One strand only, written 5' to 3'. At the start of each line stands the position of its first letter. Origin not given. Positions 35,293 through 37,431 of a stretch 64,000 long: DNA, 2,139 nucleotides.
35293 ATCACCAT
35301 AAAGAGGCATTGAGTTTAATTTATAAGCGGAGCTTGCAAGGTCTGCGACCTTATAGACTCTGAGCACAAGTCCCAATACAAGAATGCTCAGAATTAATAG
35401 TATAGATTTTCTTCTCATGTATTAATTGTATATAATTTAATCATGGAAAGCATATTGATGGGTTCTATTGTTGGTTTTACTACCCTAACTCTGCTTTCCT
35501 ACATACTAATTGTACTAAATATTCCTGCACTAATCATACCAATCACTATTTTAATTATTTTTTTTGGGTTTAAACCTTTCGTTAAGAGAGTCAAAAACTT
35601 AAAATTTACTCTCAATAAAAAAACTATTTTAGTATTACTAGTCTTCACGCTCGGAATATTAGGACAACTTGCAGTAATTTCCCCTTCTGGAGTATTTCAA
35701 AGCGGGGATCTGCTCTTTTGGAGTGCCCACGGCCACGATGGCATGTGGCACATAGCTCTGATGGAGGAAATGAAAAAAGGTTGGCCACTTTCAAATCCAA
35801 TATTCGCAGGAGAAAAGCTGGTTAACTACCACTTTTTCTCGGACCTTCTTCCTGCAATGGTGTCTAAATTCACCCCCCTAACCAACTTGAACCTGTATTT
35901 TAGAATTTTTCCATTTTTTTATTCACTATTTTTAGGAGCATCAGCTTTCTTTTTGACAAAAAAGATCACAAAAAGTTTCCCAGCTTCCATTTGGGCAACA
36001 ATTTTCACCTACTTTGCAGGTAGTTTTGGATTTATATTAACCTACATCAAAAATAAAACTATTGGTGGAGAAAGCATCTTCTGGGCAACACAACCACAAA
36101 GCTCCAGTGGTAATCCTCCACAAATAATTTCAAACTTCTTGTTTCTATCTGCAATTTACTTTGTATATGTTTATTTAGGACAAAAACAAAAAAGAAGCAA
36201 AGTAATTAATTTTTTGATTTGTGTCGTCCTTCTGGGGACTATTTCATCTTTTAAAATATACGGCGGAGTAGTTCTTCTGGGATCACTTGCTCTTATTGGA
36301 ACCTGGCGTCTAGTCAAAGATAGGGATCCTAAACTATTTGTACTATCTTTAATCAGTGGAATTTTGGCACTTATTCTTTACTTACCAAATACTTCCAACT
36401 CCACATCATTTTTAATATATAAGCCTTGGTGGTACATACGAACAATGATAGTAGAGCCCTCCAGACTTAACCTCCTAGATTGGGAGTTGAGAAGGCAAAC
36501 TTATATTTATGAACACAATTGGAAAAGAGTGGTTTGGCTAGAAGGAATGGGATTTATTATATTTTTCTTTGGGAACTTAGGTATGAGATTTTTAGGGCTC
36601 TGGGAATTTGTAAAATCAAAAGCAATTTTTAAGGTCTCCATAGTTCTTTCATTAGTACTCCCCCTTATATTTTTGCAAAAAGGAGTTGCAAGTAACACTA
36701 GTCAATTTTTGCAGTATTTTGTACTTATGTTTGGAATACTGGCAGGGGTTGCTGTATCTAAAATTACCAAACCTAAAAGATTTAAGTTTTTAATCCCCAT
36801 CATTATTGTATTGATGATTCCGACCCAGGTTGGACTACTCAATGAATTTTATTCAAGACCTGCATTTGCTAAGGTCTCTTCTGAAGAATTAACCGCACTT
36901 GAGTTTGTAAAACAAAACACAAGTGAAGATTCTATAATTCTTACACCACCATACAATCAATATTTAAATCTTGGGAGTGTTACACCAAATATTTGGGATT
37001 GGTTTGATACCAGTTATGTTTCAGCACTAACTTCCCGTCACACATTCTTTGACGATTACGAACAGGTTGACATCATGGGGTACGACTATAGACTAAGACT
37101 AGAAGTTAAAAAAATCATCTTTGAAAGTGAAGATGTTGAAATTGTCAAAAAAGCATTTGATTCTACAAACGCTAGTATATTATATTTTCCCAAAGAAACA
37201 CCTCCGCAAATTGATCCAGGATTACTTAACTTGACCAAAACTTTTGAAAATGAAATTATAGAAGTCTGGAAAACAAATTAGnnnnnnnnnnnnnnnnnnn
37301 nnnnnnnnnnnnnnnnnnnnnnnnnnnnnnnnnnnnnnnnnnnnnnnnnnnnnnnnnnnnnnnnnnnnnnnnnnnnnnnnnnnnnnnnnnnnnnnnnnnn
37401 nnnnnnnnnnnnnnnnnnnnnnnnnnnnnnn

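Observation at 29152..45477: Massive tandem expansion of GT-C-type membrane glycosyltransferases: 17 polytopic membrane proteins in 64 kb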

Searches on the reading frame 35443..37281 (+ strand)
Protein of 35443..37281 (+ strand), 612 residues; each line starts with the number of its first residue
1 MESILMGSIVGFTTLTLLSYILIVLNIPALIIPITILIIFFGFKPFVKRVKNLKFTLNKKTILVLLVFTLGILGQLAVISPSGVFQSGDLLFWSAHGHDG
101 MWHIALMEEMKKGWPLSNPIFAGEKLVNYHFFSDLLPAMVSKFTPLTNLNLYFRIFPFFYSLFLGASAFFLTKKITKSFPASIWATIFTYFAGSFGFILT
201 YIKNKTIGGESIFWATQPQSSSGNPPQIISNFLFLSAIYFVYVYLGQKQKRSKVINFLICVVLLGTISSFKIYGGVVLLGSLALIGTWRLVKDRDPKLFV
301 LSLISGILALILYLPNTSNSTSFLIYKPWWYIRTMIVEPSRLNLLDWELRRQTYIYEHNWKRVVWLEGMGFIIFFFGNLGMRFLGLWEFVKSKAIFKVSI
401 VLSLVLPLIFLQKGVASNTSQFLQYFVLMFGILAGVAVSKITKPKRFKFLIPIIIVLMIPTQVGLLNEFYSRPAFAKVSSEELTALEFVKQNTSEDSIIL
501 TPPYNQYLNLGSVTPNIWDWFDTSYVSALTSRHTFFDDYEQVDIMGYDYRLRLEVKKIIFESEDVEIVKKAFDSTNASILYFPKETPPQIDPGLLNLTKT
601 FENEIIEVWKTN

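Call 3: search_protein_families(library=pfam, proteins=[window:35443-37281:+], max_evalue=0.01)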
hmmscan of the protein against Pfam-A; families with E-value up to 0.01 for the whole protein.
window:35443-37281:+ (612 aa): 1 family
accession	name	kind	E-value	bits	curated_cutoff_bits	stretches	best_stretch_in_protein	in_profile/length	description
PF20604.3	DUF6798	-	0.0036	17.4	26.9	1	482-520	3-41/61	Domain of unknown function (DUF6798)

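Call 12: search_protein_families(library=ncbifam, proteins=[window:35443-37281:+], max_evalue=0.01)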
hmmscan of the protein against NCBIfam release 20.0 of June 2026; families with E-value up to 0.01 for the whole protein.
window:35443-37281:+ (612 aa): 0 families

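Call 15: search_solved_structures(query=window:35443-37281:+, max_evalue=1)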
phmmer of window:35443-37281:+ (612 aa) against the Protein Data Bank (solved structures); distinct sequences matched with E-value up to 1: 0.

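Call 19: find_homologous_proteins(query=window:35443-37281:+, max_evalue=0.00001)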
Query window:35443-37281:+ (612 aa): 576 proteins with E <= 0.00001 among 8000 candidates; the best 120 are listed.
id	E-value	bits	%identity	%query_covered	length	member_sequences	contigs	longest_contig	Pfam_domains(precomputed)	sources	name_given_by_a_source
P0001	0.0e+0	1354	100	100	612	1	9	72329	-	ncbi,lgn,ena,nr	ncbi:hypothetical protein ISR94_01280 [Candidatus Microgenomates bacterium]|nr:hypothetical protein 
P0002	0.0e+0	1046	75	99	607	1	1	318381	-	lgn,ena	-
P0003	0.0e+0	1037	75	100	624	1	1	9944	-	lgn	-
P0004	0.0e+0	1036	74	99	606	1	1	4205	-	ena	-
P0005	0.0e+0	1032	73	99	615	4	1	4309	-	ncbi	-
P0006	0.0e+0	1031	74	99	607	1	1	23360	-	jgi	-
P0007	0.0e+0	1029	74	99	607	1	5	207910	-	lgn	-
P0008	0.0e+0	1029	73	100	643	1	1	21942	-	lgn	-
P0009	0.0e+0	1026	74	99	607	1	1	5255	-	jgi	-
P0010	0.0e+0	1024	74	99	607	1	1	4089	-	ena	-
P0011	0.0e+0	1022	74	100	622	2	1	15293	-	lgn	-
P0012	0.0e+0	1019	73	99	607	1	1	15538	-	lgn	-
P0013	0.0e+0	1011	73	99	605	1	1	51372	-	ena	-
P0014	1.8e-298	1009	72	100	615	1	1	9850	-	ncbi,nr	ncbi:MAG: hypothetical protein Q8P91_01395 [bacterium]|nr:hypothetical protein [bacterium]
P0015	4.6e-298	1008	72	99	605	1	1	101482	-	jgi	-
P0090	6.0e-264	895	65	100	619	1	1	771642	-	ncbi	-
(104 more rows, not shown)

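Call 23: find_encoding_contigs(protein=P0002, flank=10000, max_places=1)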
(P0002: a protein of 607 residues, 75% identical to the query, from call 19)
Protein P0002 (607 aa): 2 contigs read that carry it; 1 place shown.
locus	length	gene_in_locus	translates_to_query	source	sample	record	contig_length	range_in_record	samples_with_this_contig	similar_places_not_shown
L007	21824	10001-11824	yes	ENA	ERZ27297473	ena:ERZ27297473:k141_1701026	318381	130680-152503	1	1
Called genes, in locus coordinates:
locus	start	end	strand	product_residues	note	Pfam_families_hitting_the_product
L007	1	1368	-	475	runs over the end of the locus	PF09852:DUF2079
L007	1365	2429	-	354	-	PF13439:Glyco_transf_4, PF13579:Glyco_trans_4_4 (weak), PF00534:Glycos_transf_1, PF13692:Glyco_trans_1_4, PF13524:Glyco_trans_1_2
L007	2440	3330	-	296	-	PF00535:Glycos_transf_2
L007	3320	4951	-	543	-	PF02366:PMT (weak), PF13231:PMT_2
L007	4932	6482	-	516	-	PF13231:PMT_2 (weak)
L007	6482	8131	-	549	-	PF02366:PMT, PF13231:PMT_2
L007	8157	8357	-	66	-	-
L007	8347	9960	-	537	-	PF13231:PMT_2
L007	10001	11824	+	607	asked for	-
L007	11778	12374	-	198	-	-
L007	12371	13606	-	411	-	PF09594:GT87 (weak)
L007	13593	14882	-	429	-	PF09594:GT87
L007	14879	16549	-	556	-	PF13231:PMT_2 (weak)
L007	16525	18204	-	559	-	PF10131:PTPS_related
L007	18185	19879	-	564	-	PF10131:PTPS_related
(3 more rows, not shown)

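Call 24: find_encoding_contigs(protein=P0090, flank=10000, max_places=1)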
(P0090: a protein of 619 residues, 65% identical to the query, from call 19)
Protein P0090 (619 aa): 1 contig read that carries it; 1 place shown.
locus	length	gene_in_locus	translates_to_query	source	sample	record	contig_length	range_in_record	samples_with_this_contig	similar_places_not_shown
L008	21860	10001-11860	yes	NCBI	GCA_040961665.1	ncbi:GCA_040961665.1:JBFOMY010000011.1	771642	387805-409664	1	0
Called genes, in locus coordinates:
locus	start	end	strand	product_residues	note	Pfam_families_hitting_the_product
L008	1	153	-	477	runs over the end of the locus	PF09852:DUF2079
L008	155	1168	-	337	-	PF13579:Glyco_trans_4_4 (faint), PF13439:Glyco_transf_4, PF00534:Glycos_transf_1, PF13692:Glyco_trans_1_4, PF20706:GT4-conflict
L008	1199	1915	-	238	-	PF00106:adh_short, PF08659:KR, PF13561:adh_short_C2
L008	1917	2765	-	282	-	PF00535:Glycos_transf_2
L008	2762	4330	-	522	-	PF02366:PMT, PF13231:PMT_2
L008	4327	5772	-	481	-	PF13231:PMT_2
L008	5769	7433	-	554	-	PF02366:PMT, PF13231:PMT_2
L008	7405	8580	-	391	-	PF13231:PMT_2 (weak)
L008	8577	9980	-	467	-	PF13231:PMT_2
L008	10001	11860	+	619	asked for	-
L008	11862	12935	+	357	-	-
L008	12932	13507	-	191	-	-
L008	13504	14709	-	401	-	PF09594:GT87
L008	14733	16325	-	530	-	PF02366:PMT (weak), PF13231:PMT_2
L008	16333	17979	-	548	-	-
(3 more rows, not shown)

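Call 29: find_related_loci(query=A1, collection=genome_contigs, flank=10000)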
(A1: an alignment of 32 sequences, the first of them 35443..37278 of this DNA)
Query A1 (612 aa) in genome_contigs; peptide patterns used: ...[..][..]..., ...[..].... (x = any residue, [..] = any of these).
101 stretches matched a pattern; 83 encode a relative of the query (tblastn E <= 1e-3); the best 80 are kept; 77 distinct loci.
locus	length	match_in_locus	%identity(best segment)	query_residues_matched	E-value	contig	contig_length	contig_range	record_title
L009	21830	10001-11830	70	1-612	0e+0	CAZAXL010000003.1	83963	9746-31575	MAG TPA_asm: uncultured Gammaproteobacteria bacterium isolate SRP062349_co2_103 genome assembly, contig: NODE_179_length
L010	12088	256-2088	68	1-612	0e+0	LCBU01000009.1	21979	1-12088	MAG: Candidatus Woesebacteria bacterium GW2011_GWA1_41_7 UU74_C0009, whole genome shotgun sequence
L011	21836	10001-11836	75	1-612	0e+0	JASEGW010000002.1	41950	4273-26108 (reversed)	MAG: bacterium isolate Yes70-06 NODE_2_length_41950_cov_10.291347, whole genome shotgun sequence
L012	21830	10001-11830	70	1-612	0e+0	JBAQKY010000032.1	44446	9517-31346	MAG: Microgenomates group bacterium isolate MFD12071_ilm_asm_bin3 k127_18788, whole genome shotgun sequence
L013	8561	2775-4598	71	1-610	0e+0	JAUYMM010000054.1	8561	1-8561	MAG: Candidatus Woesebacteria bacterium isolate C24_metabat.bin.86_sub C24_k141_775776, whole genome shotgun sequence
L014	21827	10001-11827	68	1-612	0e+0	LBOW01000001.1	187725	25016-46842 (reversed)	MAG: Candidatus Woesebacteria bacterium GW2011_GWB1_33_22 UR35_C0001, whole genome shotgun sequence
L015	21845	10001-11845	71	1-612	0e+0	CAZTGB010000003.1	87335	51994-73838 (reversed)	MAG TPA_asm: uncultured Gammaproteobacteria bacterium isolate SRP090828_co3_120 genome assembly, contig: NODE_14_length_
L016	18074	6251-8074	69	1-610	0e+0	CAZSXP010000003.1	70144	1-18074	MAG TPA_asm: uncultured Gammaproteobacteria bacterium isolate SRP062349_co2_93 genome assembly, contig: NODE_246_length_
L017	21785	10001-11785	68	1-612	0e+0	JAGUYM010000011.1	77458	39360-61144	MAG: Candidatus Woesebacteria bacterium isolate DeMMO6_63 c_000000051655, whole genome shotgun sequence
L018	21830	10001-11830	68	1-612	0e+0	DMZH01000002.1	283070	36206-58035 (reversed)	MAG TPA_asm: Candidatus Woesebacteria bacterium isolate UBA8517 contig_17954, whole genome shotgun sequence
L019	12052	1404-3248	70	1-612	0e+0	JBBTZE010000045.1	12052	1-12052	MAG: Patescibacteria group bacterium isolate H51-bin069_1 H51_bin069_1_000000000045, whole genome shotgun sequence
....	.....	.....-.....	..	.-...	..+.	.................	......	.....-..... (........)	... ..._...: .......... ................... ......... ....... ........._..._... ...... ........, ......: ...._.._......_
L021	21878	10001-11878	65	1-612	0e+0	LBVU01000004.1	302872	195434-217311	MAG: Candidatus Woesebacteria bacterium GW2011_GWB1_39_10 UT17_C0004, whole genome shotgun sequence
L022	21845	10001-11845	66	1-612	0e+0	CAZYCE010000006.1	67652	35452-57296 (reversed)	MAG TPA_asm: uncultured Gammaproteobacteria bacterium isolate binchicken_co220_61 genome assembly, contig: NODE_172_leng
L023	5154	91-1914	64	1-612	0e+0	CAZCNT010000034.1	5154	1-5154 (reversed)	MAG TPA_asm: uncultured Gammaproteobacteria bacterium isolate SRP050083_co1_418 genome assembly, contig: NODE_9883_lengt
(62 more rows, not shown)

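Call 33: predict_structure(alignment_id=A1)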
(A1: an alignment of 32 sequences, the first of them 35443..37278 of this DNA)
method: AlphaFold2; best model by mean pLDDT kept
length: 612 residues; sequences in the alignment: 32
mean_pLDDT: 82.3   pTM: 0.86
mean pLDDT of the five models: 82.3, 81.7, 81.5, 79.1, 79.0
residues with pLDDT >= 90: 256; 70-90: 242; 50-70: 81; < 50: 33
segments of 3 or more residues with pLDDT < 50: 198-202, 204-216, 319-321, 339-342, 353-356
pLDDT, mean of each block of 10 residues (from residue 1): 92 89 81 85 88 85 94 83 86 71 88 79 75 84 91 90 96 95 93 53 44 46 74 96 96 97 91 90 97 96 95 67 68 58 53 55 70 72 86 93 88 66 87 93 87 78 69 81 95 93 78 74 83 78 66 91 96 94 92 95 95 85
secondary structure, 60 per line:
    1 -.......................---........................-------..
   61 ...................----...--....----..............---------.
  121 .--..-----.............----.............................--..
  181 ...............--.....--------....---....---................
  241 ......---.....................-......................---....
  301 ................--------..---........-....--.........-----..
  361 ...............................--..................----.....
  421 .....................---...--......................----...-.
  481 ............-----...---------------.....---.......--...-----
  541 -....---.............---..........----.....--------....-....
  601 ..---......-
elements in order: H2-24 H28-51 H59-79 E84-86 E89-92 H97-110 H131-143 H148-176 H179-195 H198-202 H211-214 H218-221 H225-246 H250-270 H272-293 H297-316 H330-337 H339-342 H345-353 H359-391 H394-409 H416-441 H450-471 E476-478 H480-492 E498-500 H517-520 H524-530 E533-535 H542-545 H549-561 H565-574 E579-583 H592-595 E597-602 E606-611

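Call 47: search_solved_structures(query=A1, max_evalue=10, show_alignments=3)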
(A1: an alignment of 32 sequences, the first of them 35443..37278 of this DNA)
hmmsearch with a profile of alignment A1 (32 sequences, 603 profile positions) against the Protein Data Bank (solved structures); distinct sequences matched with E-value up to 10: 5.
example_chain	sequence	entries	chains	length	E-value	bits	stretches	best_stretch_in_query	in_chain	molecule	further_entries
4q1i_A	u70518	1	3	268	1.5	10.6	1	458-504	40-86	Polyketide biosynthesis enoyl-CoA isomerase PksI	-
4q1j_A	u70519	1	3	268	1.8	10.4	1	458-503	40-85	Polyketide biosynthesis enoyl-CoA isomerase PksI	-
4q1g_A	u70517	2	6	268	1.8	10.4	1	458-503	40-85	Polyketide biosynthesis enoyl-CoA isomerase PksI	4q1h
4q1k_A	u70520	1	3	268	1.8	10.3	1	458-503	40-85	polyketide biosynthesis enoyl-CoA isomerase PksI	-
6z1p_BE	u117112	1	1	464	2.7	9.8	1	518-571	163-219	mS45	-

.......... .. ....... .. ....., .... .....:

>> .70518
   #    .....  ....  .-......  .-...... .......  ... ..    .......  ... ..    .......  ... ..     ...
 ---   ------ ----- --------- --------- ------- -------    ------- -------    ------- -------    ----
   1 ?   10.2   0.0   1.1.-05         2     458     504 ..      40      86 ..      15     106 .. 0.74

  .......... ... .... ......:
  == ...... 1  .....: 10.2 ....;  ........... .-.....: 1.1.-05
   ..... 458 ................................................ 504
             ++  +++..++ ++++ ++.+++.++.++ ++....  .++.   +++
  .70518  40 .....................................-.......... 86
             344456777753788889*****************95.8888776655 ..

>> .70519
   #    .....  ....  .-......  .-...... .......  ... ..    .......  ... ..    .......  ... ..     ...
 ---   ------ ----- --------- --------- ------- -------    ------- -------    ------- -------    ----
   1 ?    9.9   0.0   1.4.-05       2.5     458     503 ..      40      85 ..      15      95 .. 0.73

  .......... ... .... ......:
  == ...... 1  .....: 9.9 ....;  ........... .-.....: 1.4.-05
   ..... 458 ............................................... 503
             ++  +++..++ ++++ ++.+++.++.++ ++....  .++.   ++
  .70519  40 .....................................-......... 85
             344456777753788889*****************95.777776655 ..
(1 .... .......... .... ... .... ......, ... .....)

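Call 64: search_protein_families(library=pfam, proteins=[window:35443-37281:+], max_evalue=10)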
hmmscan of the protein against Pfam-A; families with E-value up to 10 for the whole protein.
window:35443-37281:+ (612 aa): 2 families
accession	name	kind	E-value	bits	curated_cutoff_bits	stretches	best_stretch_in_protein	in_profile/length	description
PF20604.3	DUF6798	-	0.0036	17.4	26.9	1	482-520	3-41/61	Domain of unknown function (DUF6798)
PF23524.2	MGAT4A_C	-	0.15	12.9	42.9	0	542-581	33-72/129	MGAT4 C-terminal domain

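Call 75: search_protein_representatives(alignment_id=A1)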
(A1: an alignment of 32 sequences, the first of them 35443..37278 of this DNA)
Query: 32 sequences, 603 profile positions. Proteins with E-value up to 0.001 (for the whole library): 1638; up to 1e-10: 1279; up to 1e-30: 869. The best 150 are listed.
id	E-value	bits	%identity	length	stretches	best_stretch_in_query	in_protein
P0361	4.9e-217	738.8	-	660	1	1-603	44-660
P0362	5.8e-197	672.6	-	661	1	11-602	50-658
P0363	6.4e-186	636.1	-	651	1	3-602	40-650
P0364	2.0e-185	634.4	-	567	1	55-602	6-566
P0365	4.9e-184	629.9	-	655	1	2-603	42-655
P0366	6.4e-180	616.2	-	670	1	3-603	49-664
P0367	2.9e-177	607.5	-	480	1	1-419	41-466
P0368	5.7e-177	606.5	-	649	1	7-602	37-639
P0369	1.1e-170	585.7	-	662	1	5-602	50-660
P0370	3.5e-164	564.3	-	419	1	197-600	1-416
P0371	2.4e-162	558.2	-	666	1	4-602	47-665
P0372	7.3e-158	543.4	-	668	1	2-602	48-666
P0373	1.4e-150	519.3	-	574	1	44-602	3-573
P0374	2.9e-147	508.4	-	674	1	4-602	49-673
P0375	4.8e-146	504.4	-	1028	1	31-603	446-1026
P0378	5.3e-138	477.8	-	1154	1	3-602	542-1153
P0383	5.9e-137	474.4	-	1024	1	53-602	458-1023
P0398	1.2e-128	446.9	-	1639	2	3-601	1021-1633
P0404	5.3e-123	428.3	-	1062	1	56-602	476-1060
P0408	2.1e-119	416.4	-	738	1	2-602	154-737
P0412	6.2e-118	411.5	-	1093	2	289-601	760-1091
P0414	4.1e-117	408.8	-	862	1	3-602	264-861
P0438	1.0e-103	364.6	-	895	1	67-602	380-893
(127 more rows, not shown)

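Call 76: search_protein_families(library=pfam, proteins=[P0375, P0378, P0383, P0398, P0404, P0412, P0414, P0408, P0438], max_evalue=0.001)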
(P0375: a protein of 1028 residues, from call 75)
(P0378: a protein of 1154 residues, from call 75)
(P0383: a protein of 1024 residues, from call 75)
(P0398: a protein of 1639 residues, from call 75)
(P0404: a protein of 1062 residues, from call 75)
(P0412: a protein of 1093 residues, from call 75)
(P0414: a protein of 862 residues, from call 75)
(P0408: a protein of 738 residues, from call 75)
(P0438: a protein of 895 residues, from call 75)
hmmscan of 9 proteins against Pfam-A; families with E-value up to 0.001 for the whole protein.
P0375 (1028 aa): 0 families

P0378 (1154 aa): 0 families

P0383 (1024 aa): 0 families

P0398 (1639 aa): 2 families
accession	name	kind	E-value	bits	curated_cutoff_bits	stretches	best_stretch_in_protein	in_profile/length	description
PF13440.11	Polysacc_synt_3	-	9.5e-55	186.3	23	1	50-333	2-283/293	Polysaccharide biosynthesis protein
PF01943.22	Polysacc_synt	-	3.6e-27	95.9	28.2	1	27-294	3-274/274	Polysaccharide biosynthesis protein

P0404 (1062 aa): 0 families

P0412 (1093 aa): 0 families

P0414 (862 aa): 0 families

P0408 (738 aa): 0 families

P0438 (895 aa): 0 families
